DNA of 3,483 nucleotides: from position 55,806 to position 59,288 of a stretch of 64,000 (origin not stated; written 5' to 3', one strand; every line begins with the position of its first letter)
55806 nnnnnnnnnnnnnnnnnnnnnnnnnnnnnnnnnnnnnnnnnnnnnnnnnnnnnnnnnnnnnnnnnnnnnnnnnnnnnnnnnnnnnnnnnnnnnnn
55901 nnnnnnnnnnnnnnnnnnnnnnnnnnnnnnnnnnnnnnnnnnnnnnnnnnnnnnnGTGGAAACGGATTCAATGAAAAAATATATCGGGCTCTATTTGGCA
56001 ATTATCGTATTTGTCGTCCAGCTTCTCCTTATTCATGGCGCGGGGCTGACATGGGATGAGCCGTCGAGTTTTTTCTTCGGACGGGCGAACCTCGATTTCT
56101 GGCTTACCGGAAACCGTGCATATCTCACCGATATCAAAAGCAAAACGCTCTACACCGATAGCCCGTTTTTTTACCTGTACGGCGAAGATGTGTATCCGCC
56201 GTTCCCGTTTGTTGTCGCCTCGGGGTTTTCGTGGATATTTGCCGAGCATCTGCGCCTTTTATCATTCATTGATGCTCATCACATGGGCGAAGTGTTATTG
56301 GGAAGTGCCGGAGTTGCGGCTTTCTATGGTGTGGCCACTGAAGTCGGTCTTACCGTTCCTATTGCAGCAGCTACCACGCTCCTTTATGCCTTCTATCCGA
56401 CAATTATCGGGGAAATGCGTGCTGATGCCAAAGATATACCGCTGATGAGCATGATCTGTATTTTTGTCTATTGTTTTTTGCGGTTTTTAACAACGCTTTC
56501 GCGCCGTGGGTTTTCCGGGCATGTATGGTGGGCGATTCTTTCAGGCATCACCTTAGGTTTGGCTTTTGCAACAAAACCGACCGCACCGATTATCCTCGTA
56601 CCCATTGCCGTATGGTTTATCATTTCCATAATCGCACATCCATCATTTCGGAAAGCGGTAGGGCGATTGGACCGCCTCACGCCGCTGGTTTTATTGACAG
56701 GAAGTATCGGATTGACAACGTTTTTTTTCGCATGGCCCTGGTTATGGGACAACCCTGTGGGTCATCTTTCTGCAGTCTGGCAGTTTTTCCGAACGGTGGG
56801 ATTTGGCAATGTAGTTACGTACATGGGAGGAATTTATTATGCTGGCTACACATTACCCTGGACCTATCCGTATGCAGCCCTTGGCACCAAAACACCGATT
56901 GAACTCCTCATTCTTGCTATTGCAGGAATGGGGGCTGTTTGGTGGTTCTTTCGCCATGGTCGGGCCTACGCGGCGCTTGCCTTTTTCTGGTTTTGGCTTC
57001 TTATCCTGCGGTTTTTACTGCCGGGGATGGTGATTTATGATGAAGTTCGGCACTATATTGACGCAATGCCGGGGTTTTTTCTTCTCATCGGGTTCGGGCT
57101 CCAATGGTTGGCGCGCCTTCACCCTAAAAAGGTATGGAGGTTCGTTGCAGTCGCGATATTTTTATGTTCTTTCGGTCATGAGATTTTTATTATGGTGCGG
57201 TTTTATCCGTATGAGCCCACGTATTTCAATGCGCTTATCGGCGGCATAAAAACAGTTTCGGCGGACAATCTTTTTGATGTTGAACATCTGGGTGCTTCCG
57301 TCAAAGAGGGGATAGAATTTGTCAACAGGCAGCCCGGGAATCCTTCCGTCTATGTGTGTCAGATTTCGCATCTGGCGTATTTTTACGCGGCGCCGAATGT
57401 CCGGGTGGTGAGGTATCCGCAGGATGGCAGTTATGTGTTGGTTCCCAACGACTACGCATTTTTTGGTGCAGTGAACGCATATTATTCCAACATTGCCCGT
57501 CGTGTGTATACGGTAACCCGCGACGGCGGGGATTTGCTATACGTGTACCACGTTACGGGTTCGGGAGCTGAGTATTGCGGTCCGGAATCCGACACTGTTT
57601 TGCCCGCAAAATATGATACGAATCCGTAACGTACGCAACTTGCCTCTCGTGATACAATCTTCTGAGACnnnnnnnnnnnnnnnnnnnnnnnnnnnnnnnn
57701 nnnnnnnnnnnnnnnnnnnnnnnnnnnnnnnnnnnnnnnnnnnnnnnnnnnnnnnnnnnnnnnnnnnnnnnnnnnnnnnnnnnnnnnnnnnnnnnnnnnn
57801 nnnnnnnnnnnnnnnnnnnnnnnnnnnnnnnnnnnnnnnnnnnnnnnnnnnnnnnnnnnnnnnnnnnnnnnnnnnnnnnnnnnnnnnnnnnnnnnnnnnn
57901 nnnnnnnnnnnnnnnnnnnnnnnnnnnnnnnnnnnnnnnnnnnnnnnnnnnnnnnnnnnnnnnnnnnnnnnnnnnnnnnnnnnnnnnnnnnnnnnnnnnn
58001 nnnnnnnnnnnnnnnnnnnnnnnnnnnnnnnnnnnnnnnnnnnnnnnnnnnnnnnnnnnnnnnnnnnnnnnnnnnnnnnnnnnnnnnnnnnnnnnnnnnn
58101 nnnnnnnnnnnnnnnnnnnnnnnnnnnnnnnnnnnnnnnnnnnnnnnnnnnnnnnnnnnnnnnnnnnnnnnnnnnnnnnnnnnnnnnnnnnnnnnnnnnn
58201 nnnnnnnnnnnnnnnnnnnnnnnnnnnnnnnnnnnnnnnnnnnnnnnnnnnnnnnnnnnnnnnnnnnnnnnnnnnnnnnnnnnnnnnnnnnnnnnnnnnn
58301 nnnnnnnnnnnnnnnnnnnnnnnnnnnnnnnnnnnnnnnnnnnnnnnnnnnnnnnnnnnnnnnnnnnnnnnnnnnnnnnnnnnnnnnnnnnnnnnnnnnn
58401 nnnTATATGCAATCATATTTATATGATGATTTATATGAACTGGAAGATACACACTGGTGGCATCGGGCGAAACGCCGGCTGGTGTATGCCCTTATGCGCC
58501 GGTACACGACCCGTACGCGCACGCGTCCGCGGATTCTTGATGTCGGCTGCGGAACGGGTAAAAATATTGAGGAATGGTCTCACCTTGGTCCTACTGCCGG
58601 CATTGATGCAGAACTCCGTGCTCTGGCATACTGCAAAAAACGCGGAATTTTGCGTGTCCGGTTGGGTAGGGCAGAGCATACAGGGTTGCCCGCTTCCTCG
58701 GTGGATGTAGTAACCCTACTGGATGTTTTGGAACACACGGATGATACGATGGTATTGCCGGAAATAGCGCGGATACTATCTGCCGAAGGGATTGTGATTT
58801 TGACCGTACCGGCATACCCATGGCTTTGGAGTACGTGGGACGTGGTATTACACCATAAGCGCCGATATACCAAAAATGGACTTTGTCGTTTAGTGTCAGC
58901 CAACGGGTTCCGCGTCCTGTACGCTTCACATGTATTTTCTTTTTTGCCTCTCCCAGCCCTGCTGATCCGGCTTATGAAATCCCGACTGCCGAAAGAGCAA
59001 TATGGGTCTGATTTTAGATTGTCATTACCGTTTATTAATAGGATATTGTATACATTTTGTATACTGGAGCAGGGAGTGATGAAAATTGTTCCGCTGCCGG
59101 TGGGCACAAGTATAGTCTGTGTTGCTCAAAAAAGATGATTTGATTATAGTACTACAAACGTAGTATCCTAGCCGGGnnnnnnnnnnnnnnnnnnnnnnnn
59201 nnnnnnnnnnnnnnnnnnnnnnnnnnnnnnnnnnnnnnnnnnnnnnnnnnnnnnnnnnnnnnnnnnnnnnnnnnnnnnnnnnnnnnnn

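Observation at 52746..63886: Plus-strand operon with four GT-C paralogues, two GT2 polyprenyl-P-sugar synthases and a methyltransferase: candidate lipid-linked extracytoplasmic glycosylation system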

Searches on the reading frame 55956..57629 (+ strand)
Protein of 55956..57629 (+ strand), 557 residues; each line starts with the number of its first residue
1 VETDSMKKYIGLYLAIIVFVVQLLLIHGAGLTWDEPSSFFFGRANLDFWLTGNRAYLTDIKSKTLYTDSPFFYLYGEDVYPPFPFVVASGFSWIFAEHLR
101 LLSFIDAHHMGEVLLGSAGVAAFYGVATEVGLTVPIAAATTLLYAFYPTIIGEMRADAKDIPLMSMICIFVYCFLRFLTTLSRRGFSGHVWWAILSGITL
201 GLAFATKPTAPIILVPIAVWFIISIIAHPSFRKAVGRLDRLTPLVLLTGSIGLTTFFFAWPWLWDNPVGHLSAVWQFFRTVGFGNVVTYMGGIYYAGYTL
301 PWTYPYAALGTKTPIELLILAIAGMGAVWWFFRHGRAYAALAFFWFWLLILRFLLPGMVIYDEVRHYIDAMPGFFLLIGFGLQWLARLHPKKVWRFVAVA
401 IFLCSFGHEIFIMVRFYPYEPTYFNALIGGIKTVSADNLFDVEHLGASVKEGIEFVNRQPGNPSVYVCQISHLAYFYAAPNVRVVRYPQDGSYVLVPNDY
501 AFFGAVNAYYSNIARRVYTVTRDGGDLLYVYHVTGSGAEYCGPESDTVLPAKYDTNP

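Call 3: search_protein_families(library=pfam, proteins=[window:55956-57629:+], max_evalue=0.01)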
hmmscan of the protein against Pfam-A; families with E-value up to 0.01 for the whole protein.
window:55956-57629:+ (557 aa): 2 families
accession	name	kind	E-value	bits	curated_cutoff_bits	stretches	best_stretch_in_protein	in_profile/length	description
PF13231.12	PMT_2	-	1.1e-07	32.7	26.1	1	106-234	22-141/160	Dolichyl-phosphate-mannose-protein mannosyltransferase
PF02366.24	PMT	-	5.5e-07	29.8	22.7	1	112-229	89-204/245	Dolichyl-phosphate-mannose-protein mannosyltransferase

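Call 4: search_protein_families(library=ncbifam, proteins=[window:55956-57629:+], max_evalue=0.01)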
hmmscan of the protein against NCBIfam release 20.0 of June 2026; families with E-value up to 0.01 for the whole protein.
window:55956-57629:+ (557 aa): 0 families

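Call 13: find_encoding_contigs(protein=window:55956-57629:+, flank=10000, max_places=6)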
Protein window:55956-57629:+ (557 aa): no gene with exactly this product is on record in the collection.

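Call 14: search_solved_structures(query=window:55956-57629:+, max_evalue=1)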
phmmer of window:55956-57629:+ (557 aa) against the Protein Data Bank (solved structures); distinct sequences matched with E-value up to 1: 4.
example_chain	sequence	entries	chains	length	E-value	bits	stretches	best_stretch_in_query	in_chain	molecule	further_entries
1bd2_D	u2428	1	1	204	0.07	15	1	400-470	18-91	T CELL RECEPTOR ALPHA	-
4y1a_D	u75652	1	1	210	0.15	13.9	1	400-472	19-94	FS17_alpha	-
4y19_D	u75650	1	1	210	0.16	13.8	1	400-472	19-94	FS18_alpha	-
6c09_C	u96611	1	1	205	0.25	13.2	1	400-471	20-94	3C8 T cell receptor alpha-chain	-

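Call 50: search_protein_representatives(protein=window:55956-57629:+)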
Query: 557 residues. Proteins with E-value up to 0.001 (for the whole library): 2590; up to 1e-10: 1016; up to 1e-30: 51. The best 150 are listed.
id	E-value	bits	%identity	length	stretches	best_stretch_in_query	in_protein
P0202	1.5e-140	486.2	43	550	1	11-547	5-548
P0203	9.5e-130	450.5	42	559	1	6-545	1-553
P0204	2.8e-127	442.3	47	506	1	7-547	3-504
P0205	3.1e-125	435.6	47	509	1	6-545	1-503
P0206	7.5e-122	424.4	42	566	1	11-547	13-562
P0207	6.1e-120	418.1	41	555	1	6-545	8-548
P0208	1.3e-110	387.3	40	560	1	9-544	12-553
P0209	2.2e-96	340.4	34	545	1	6-546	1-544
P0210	7.0e-88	312.2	35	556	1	18-546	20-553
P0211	3.1e-60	220.9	31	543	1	9-537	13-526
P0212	1.5e-54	202.2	32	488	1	45-532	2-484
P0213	1.8e-53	198.6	31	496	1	13-532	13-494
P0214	4.6e-53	197.3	85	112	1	6-109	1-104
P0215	1.1e-52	196.0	29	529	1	10-531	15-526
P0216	2.2e-51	191.7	33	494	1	21-535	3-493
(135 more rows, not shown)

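Call 52: search_protein_families(library=pfam, alignment_id=A3, max_evalue=0.001)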
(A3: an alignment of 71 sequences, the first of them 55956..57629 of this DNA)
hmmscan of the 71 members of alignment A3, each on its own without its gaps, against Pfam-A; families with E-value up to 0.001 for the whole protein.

A. member 1, window:55956-57629:+ (557 aa): 2 families
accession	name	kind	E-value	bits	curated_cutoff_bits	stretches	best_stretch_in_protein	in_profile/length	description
PF13231.12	PMT_2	-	1.1e-07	32.7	26.1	1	106-234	22-141/160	Dolichyl-phosphate-mannose-protein mannosyltransferase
PF02366.24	PMT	-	5.5e-07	29.8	22.7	1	112-229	89-204/245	Dolichyl-phosphate-mannose-protein mannosyltransferase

B. families by the number of members that match (of 71 scanned): 8 families
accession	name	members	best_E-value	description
PF13231.12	PMT_2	63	1.2e-16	Dolichyl-phosphate-mannose-protein mannosyltransferase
PF02366.24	PMT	21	6e-11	Dolichyl-phosphate-mannose-protein mannosyltransferase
PF25490.1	DUF7910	1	2.9e-14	Domain of unknown function (DUF7910)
PF07691.17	PA14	1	6.1e-09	PA14 domain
PF06229.18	FRG1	1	8.3e-09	FRG1-like domain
PF11028.14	TMEM260-like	1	7.6e-05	Protein O-mannosyl-transferase TMEM260-like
PF00754.31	F5_F8_type_C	1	0.00013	F5/8 type C domain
PF02516.20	STT3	1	0.00049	Oligosaccharyl transferase STT3, N-terminal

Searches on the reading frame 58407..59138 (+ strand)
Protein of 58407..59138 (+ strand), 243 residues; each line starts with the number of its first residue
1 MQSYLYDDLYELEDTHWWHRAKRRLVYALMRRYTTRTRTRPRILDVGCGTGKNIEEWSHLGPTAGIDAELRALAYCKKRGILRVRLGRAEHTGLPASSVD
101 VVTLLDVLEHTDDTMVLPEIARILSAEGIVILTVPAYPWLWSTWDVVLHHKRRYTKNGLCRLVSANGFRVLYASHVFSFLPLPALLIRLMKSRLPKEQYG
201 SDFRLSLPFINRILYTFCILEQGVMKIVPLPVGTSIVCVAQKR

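Call 3: search_protein_families(library=pfam, proteins=[window:58407-59138:+], max_evalue=0.01)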
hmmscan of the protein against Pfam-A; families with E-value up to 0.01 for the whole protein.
window:58407-59138:+ (243 aa): 6 families
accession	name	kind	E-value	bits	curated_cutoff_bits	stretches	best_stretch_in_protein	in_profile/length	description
PF08241.18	Methyltransf_11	-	7e-15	55.9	21.2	1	44-132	1-95/95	Methyltransferase domain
PF13489.12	Methyltransf_23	-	1.1e-11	45.2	27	1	18-171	2-162/164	Methyltransferase domain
PF13649.12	Methyltransf_25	-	8.6e-11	42.8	27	1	43-128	1-97/97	Methyltransferase domain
PF13847.12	Methyltransf_31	-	8e-08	32.5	27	1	42-135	6-112/145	Methyltransferase domain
PF08242.18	Methyltransf_12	-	2.2e-06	28.7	30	1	44-129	1-97/98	Methyltransferase domain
PF07021.18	MetW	-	0.00022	21.4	21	1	41-151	15-126/193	Methionine biosynthesis protein MetW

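Call 4: search_protein_families(library=ncbifam, proteins=[window:58407-59138:+], max_evalue=0.01)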
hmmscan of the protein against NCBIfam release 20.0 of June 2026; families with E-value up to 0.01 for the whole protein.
window:58407-59138:+ (243 aa): 11 families
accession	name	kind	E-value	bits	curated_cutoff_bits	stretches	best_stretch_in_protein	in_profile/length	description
NF045667.1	MTase_DVU1556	equivalog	1.2e-08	34.7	155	1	37-133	20-120/213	DVU_1556 family methyltransferase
TIGR02072.1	BioC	equivalog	4.4e-07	29.9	184.95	1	26-135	20-135/244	malonyl-ACP O-methyltransferase BioC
TIGR01983.1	UbiG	equivalog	6.9e-06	25.5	102.95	1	40-133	50-152/228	bifunctional 2-polyprenyl-6-hydroxyphenol methylase/3-demethylubiquinol 3-O-methyltransferase UbiG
NF043040.1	corrin_prot_MT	hypoth_equivalog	2.2e-05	24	180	1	34-136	35-151/216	corrinoid protein-associated methyltransferase CpaM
TIGR01934.1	MenG_MenH_UbiE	subfamily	8.8e-05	21.9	158.35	1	37-132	37-141/223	ubiquinone/menaquinone biosynthesis methyltransferase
TIGR02081.1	metW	equivalog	0.00011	21.8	189.5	1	38-149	12-124/194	methionine biosynthesis protein MetW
NF001244.0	PRK00216.1-5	equivalog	0.00044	19.6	216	1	36-131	50-152/236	bifunctional demethylmenaquinone methyltransferase/2-methoxy-6-polyprenyl-1,4-benzoquinol methylase UbiE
NF041255.1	mycofact_MftM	equivalog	0.0012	18.2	200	1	82-135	188-242/289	mycofactocin oligosaccharide methyltransferase MftM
NF008300.0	PRK11088.1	equivalog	0.0065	16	303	1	26-148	74-195/272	23S rRNA (guanine(745)-N(1))-methyltransferase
NF004851.0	PRK06202.1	equivalog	0.0081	15.6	243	0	24-113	45-144/237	hypothetical protein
NF045825.1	FAmtase_mtf2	equivalog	0.0099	15.1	400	0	41-134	60-160/248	fatty-acid O-methyltransferase Mtf2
